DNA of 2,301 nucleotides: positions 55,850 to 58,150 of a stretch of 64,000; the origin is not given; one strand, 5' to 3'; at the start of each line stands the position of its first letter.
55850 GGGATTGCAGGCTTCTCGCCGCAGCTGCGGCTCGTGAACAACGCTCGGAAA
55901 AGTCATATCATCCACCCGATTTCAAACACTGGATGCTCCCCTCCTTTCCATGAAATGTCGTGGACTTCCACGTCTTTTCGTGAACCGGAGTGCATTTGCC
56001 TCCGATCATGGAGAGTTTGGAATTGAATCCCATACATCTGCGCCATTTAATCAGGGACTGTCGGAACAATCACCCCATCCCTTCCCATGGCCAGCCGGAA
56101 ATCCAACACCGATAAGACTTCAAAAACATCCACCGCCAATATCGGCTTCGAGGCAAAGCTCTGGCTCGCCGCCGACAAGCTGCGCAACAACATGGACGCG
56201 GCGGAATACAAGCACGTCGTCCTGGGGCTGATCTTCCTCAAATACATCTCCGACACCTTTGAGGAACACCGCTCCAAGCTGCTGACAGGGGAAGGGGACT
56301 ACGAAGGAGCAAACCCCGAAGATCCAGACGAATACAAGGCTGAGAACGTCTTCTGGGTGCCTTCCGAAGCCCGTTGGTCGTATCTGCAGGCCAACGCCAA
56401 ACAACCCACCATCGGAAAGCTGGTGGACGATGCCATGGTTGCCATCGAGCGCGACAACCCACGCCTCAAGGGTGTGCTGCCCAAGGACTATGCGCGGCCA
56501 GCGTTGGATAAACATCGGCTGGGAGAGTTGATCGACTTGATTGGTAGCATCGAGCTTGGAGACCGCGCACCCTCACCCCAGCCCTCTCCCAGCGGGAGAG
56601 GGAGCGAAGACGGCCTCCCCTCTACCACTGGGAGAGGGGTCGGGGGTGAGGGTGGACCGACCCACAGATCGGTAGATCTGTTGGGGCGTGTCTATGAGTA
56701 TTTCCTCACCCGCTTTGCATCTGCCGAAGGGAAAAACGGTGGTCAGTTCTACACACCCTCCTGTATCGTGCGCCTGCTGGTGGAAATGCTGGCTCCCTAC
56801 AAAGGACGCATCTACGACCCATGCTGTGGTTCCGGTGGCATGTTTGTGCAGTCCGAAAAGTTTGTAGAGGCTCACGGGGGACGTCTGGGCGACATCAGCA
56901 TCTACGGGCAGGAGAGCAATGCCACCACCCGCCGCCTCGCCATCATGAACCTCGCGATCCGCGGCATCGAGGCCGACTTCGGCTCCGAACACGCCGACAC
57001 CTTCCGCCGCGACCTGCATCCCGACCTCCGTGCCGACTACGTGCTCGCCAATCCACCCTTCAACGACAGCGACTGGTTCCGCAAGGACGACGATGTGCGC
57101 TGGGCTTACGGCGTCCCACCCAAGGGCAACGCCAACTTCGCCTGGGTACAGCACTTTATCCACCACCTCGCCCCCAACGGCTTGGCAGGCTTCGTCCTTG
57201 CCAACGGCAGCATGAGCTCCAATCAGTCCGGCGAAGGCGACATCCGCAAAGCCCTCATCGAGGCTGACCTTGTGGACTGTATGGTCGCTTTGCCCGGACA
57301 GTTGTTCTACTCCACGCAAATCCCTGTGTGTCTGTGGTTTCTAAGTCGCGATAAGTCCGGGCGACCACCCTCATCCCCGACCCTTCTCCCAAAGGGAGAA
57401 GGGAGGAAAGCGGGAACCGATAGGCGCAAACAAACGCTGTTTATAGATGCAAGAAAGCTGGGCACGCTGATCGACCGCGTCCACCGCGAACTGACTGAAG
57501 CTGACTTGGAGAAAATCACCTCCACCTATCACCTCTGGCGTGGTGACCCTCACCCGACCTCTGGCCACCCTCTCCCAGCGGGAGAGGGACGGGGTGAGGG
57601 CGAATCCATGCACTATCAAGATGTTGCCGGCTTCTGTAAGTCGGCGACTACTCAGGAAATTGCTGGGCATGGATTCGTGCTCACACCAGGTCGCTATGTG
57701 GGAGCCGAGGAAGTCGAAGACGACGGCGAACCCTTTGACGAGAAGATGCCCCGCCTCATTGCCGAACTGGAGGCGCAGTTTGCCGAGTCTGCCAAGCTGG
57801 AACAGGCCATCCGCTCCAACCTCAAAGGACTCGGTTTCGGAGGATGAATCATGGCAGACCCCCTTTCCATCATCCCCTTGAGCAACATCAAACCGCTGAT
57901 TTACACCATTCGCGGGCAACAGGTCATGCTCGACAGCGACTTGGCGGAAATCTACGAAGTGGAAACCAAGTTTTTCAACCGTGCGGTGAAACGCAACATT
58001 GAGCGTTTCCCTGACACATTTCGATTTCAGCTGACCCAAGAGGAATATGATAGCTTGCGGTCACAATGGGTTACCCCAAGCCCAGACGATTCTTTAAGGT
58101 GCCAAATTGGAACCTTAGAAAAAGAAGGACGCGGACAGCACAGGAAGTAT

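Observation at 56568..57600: Three palindromic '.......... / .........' mini-elements inserted in-frame inside hsdM without breaking the ORF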

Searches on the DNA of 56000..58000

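Call 15: search_rna_families(source=window, start=56000, end=58000, threshold=evalue, max_evalue=1)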
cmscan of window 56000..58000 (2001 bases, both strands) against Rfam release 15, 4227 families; matches with E-value up to 1: 12.
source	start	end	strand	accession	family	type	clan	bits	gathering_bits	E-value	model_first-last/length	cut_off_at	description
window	56569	56653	-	RF03509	mir-4660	Gene; miRNA;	-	31.1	87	0.00074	1-86/86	no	mir-4660 microRNA precursor family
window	56568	56654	-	RF04096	mir-4433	Gene; miRNA;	-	30.1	77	0.0022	1-83/83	no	mir-4433 microRNA precursor family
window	56562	56660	-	RF00767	mir-150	Gene; miRNA;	-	29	55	0.0031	1-82/82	no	mir-150 microRNA precursor family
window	56568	56654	+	RF04096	mir-4433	Gene; miRNA;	-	28.9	77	0.0044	1-83/83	no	mir-4433 microRNA precursor family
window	56570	56652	-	RF03888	mir-3160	Gene; miRNA;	-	27.9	80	0.065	1-83/83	no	mir-3160 microRNA precursor family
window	56565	56657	+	RF03406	mir-3099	Gene; miRNA;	-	27.3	95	0.01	1-84/84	no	mir-3099 microRNA precursor family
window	56577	56644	-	RF03191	mir-1913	Gene; miRNA;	-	24.5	105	0.057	1-80/80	no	mir-1913 microRNA precursor family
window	56567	56655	-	RF03627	mir-9168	Gene; miRNA;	-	24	100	0.072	1-95/95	no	mir-9168 microRNA precursor family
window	56589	56632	-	RF03340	mir-6511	Gene; miRNA;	-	22.9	87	0.72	1-67/67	no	mir-6511 microRNA precursor family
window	56557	56665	-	RF01043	MIR1023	Gene; miRNA;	-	21.9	90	0.094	1-165/165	no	MIR1023 microRNA precursor family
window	56578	56643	+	RF03191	mir-1913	Gene; miRNA;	-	21.6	105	0.34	1-80/80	no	mir-1913 microRNA precursor family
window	57541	57603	+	RF00381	Antizyme_FSE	Cis-reg; frameshift_element;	-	20.2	40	0.37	1-59/59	no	Antizyme RNA frameshifting stimulation element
